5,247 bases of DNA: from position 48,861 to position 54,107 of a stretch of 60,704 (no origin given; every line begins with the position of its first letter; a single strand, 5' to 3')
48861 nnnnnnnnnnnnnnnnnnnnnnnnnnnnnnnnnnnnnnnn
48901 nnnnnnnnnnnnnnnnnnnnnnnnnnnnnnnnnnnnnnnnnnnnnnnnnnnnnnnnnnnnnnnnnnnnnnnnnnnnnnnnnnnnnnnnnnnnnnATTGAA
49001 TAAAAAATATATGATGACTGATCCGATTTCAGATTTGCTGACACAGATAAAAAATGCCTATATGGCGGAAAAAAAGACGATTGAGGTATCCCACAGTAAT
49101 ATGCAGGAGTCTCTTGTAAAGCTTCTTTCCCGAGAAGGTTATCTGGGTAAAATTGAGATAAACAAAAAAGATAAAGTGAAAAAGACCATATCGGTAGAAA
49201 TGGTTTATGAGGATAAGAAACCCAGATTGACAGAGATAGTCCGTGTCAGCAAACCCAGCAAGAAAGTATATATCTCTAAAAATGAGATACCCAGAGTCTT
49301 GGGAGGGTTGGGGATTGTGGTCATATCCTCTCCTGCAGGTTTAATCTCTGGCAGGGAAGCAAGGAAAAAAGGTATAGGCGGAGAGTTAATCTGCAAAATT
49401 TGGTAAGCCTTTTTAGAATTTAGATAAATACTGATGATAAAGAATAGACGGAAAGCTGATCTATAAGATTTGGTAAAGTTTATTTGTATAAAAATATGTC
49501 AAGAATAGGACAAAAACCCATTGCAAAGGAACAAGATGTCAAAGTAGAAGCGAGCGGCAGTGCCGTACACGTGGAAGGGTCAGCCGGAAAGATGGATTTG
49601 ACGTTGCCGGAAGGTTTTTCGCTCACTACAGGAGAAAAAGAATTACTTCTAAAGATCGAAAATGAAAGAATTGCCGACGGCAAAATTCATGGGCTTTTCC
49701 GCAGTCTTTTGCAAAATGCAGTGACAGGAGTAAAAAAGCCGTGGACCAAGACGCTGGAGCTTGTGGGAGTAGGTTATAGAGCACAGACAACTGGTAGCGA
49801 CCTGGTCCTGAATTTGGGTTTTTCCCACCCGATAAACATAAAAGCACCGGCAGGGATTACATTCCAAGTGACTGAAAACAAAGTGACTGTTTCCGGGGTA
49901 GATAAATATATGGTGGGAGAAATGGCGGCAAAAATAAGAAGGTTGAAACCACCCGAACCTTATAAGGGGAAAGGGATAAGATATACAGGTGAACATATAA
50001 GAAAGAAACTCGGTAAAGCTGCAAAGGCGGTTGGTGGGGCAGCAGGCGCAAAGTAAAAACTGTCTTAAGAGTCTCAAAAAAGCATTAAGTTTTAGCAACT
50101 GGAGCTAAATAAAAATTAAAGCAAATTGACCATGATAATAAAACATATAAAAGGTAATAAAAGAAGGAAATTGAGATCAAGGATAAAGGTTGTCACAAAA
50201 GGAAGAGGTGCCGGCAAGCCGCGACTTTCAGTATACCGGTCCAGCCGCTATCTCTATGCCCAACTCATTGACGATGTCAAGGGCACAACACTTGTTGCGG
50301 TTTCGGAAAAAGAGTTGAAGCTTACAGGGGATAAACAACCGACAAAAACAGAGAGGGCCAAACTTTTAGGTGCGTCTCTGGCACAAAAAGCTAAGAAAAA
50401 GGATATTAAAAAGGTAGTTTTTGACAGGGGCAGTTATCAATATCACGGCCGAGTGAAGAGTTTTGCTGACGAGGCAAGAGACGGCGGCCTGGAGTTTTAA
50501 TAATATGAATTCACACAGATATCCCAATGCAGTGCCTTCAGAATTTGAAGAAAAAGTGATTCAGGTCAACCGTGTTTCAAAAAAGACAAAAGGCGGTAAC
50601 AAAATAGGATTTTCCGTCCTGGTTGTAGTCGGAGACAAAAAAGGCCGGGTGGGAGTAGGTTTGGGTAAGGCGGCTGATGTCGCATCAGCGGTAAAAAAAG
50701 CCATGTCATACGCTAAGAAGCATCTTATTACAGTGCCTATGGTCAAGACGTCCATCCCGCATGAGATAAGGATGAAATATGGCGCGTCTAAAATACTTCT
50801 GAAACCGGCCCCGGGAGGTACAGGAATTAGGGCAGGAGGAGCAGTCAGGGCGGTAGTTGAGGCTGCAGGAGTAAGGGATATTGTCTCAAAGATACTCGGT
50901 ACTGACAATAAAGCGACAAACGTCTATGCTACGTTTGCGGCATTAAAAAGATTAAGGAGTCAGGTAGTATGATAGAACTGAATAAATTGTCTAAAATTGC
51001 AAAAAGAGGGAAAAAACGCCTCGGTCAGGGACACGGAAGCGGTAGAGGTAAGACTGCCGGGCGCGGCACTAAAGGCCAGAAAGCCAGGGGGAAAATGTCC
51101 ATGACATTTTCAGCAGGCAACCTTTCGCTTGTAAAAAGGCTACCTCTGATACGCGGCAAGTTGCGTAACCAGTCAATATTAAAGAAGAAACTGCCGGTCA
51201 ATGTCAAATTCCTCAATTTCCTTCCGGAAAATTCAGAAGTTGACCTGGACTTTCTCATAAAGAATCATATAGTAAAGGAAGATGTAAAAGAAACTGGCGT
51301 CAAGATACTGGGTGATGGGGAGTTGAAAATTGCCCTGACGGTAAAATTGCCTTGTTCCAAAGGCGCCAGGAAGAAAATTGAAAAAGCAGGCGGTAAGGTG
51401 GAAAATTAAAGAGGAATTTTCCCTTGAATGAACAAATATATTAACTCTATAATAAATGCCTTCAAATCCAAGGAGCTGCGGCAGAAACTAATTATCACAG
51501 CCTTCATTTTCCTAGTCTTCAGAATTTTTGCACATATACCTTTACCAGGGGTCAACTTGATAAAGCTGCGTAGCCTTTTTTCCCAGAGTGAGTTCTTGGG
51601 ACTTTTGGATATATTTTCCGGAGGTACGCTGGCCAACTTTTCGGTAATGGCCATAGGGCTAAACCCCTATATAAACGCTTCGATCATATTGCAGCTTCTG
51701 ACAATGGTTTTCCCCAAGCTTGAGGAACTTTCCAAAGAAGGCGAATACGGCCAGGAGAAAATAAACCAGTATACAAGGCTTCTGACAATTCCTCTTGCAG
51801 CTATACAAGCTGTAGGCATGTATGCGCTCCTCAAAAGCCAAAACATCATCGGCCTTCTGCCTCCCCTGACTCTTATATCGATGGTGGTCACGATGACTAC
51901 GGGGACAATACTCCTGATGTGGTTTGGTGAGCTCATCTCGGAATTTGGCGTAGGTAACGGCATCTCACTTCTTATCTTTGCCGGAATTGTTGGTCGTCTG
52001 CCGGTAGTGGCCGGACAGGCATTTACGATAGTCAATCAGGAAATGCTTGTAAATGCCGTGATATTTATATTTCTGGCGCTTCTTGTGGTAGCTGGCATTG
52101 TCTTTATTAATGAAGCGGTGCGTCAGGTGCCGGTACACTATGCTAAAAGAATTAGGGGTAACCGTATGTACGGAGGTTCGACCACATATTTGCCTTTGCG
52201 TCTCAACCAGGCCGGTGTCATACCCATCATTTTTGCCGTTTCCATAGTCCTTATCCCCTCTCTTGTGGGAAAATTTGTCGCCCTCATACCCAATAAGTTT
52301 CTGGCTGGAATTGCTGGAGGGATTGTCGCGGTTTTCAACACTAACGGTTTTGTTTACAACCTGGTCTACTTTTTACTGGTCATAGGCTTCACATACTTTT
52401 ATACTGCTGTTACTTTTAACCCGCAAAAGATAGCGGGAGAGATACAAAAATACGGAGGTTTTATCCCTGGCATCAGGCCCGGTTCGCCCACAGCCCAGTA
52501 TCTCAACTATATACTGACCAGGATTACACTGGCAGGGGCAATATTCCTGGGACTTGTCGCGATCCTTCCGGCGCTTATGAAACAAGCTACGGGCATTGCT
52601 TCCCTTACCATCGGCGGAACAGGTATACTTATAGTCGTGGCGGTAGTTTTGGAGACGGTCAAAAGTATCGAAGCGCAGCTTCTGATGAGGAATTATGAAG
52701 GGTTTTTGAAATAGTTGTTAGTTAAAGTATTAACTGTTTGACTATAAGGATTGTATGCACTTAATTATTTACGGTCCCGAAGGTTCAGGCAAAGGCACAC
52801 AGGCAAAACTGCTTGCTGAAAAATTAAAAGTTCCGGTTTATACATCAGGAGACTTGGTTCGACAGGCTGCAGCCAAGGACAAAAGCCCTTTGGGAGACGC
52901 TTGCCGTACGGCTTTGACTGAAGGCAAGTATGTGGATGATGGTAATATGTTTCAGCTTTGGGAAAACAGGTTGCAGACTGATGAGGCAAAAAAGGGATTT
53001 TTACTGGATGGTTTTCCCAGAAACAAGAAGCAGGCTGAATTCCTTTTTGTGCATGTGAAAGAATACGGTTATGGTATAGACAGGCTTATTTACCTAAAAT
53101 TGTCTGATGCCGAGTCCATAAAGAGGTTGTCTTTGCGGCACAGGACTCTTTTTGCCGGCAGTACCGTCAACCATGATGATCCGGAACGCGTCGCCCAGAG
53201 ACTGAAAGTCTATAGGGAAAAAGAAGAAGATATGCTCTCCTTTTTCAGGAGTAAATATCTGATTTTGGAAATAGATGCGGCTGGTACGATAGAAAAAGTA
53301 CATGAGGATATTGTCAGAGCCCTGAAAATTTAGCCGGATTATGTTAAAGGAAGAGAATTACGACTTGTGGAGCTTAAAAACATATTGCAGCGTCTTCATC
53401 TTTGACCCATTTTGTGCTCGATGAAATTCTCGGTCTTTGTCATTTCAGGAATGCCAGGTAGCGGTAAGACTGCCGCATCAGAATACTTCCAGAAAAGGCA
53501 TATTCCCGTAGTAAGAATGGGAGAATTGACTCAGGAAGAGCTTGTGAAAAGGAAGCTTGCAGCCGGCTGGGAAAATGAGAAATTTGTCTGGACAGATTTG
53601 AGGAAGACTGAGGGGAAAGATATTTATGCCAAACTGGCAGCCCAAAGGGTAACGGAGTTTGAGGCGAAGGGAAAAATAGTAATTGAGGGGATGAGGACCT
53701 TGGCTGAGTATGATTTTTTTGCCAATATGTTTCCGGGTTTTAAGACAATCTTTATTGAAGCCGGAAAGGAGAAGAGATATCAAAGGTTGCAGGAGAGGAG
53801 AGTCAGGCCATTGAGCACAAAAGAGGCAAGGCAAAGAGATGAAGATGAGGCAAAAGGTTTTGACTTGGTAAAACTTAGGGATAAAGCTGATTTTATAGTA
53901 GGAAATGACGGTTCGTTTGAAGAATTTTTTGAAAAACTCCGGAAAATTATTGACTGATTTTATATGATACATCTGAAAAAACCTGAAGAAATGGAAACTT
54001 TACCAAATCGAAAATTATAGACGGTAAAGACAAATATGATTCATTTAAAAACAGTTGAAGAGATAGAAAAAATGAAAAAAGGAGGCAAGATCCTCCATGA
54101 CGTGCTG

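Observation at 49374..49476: rpsH: a diverged second 3' end whose substitutions look like coding-sequence evolution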

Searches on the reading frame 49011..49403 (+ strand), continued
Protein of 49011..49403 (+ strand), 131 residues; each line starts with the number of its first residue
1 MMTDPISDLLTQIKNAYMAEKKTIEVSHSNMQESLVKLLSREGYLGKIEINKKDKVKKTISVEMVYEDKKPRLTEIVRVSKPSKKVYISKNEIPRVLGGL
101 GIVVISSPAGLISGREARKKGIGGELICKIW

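Call 29: find_encoding_contigs(protein=P0025, flank=10000, max_places=2)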
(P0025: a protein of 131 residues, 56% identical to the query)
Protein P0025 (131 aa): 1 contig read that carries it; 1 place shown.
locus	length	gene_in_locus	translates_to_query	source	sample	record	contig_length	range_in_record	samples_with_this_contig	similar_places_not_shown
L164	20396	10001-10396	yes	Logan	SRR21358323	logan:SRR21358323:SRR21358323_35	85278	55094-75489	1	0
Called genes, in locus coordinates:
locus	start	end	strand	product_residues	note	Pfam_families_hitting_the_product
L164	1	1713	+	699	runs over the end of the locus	PF00009:GTP_EFTU, PF22042:EF-G_D2, PF03144:GTP_EFTU_D2, PF14492:EFG_III, PF16658:RF3_C (weak), PF03764:EFG_IV, PF00679:EFG_C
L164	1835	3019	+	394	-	PF00009:GTP_EFTU, PF03144:GTP_EFTU_D2, PF03143:GTP_EFTU_D3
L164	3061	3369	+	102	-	PF00338:Ribosomal_S10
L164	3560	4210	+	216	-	PF00297:Ribosomal_L3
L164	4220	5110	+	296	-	PF00573:Ribosomal_L4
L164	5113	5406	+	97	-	PF00276:Ribosomal_L23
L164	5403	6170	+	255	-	PF00181:Ribosomal_L2_N, PF03947:Ribosomal_L2_C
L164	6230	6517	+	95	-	PF00203:Ribosomal_S19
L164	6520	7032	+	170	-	PF00237:Ribosomal_L22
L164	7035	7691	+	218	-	PF07650:KH_2, PF05316:VAR1 (weak), PF00189:Ribosomal_S3_C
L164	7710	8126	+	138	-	PF00252:Ribosomal_L16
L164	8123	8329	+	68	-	PF00831:Ribosomal_L29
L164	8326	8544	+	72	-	PF00366:Ribosomal_S17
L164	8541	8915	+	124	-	PF00238:Ribosomal_L14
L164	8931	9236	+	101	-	PF00467:KOW, PF17136:ribosomal_L24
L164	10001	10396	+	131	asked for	PF00410:Ribosomal_S8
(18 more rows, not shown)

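Call 39: find_encoding_contigs(protein=P0002, flank=10000, max_places=2)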
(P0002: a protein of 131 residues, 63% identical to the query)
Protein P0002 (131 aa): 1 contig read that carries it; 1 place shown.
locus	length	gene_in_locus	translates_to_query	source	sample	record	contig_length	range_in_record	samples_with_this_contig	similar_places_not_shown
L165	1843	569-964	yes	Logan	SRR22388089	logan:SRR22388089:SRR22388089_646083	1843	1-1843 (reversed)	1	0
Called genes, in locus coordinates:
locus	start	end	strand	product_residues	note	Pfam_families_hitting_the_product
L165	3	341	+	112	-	?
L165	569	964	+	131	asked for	PF00410:Ribosomal_S8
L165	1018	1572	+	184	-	PF00347:Ribosomal_L6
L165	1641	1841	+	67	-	?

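Call 40: find_encoding_contigs(protein=P0007, flank=10000, max_places=2)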
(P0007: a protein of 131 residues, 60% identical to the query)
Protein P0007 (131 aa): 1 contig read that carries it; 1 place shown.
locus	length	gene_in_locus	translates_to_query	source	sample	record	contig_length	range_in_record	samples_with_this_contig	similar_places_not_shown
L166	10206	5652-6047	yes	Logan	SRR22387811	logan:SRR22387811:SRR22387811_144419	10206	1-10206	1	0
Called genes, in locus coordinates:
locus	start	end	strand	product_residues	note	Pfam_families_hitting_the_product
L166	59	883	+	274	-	PF00573:Ribosomal_L4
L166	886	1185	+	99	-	PF00276:Ribosomal_L23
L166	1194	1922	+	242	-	PF00181:Ribosomal_L2_N, PF03947:Ribosomal_L2_C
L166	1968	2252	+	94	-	PF00203:Ribosomal_S19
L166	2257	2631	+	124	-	PF00237:Ribosomal_L22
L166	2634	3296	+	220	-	PF07650:KH_2, PF05316:VAR1 (weak), PF00189:Ribosomal_S3_C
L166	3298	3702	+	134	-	PF00252:Ribosomal_L16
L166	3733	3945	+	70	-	PF00831:Ribosomal_L29 (weak)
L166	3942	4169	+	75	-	PF00366:Ribosomal_S17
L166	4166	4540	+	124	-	PF00238:Ribosomal_L14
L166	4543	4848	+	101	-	PF00467:KOW, PF17136:ribosomal_L24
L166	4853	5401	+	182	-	PF00281:Ribosomal_L5, PF00673:Ribosomal_L5_C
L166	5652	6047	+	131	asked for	PF00410:Ribosomal_S8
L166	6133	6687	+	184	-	PF00347:Ribosomal_L6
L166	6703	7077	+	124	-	PF00861:Ribosomal_L18p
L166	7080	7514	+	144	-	PF00333:Ribosomal_S5, PF03719:Ribosomal_S5_C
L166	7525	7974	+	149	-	PF00828:Ribosomal_L27A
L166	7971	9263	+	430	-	PF00344:SecY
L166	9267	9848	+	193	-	PF00406:ADK, PF02223:Thymidylate_kin (weak), PF13207:AAA_17, PF13238:AAA_18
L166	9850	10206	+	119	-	?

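Call 41: find_encoding_contigs(protein=P0004, flank=10000, max_places=2)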
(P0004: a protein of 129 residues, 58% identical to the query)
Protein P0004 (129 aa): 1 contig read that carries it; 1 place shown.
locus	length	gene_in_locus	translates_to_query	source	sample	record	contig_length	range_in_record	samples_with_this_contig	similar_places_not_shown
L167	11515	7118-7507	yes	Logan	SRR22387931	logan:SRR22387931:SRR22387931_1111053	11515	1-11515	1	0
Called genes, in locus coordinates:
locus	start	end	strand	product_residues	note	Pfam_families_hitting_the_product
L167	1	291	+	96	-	?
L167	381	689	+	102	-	PF00338:Ribosomal_S10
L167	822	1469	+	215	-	PF00297:Ribosomal_L3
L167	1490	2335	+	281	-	PF00573:Ribosomal_L4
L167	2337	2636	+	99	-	PF00276:Ribosomal_L23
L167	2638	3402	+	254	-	PF00181:Ribosomal_L2_N, PF03947:Ribosomal_L2_C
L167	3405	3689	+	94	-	PF00203:Ribosomal_S19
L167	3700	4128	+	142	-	PF00237:Ribosomal_L22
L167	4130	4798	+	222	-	PF07650:KH_2, PF00189:Ribosomal_S3_C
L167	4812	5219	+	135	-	PF00252:Ribosomal_L16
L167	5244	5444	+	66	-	PF00831:Ribosomal_L29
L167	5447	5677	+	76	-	PF00366:Ribosomal_S17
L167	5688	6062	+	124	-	PF00238:Ribosomal_L14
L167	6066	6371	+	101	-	PF00467:KOW, PF17136:ribosomal_L24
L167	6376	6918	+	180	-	PF00281:Ribosomal_L5, PF00673:Ribosomal_L5_C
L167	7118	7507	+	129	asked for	PF00410:Ribosomal_S8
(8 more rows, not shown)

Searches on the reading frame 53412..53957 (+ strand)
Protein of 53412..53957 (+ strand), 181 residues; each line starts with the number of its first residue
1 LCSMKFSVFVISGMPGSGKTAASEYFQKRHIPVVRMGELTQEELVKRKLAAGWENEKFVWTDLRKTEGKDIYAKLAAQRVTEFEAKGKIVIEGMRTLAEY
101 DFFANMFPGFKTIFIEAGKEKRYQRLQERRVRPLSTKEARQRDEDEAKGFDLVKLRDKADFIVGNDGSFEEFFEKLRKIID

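Call 54: search_protein_families(library=pfam, proteins=[window:53412-53957:+], max_evalue=0.001)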
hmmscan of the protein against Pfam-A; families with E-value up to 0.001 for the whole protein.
window:53412-53957:+ (181 aa): 3 families
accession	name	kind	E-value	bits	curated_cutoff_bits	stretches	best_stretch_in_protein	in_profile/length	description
PF13238.12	AAA_18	-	3.4e-12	47.4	29.4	1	10-135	2-117/128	AAA domain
PF13207.12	AAA_17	-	1.3e-08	35.6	27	1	13-133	2-126/136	AAA domain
PF03668.21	RapZ-like_N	-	0.00059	20.1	25.4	0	110-178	83-152/158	RapZ-like N-terminal domain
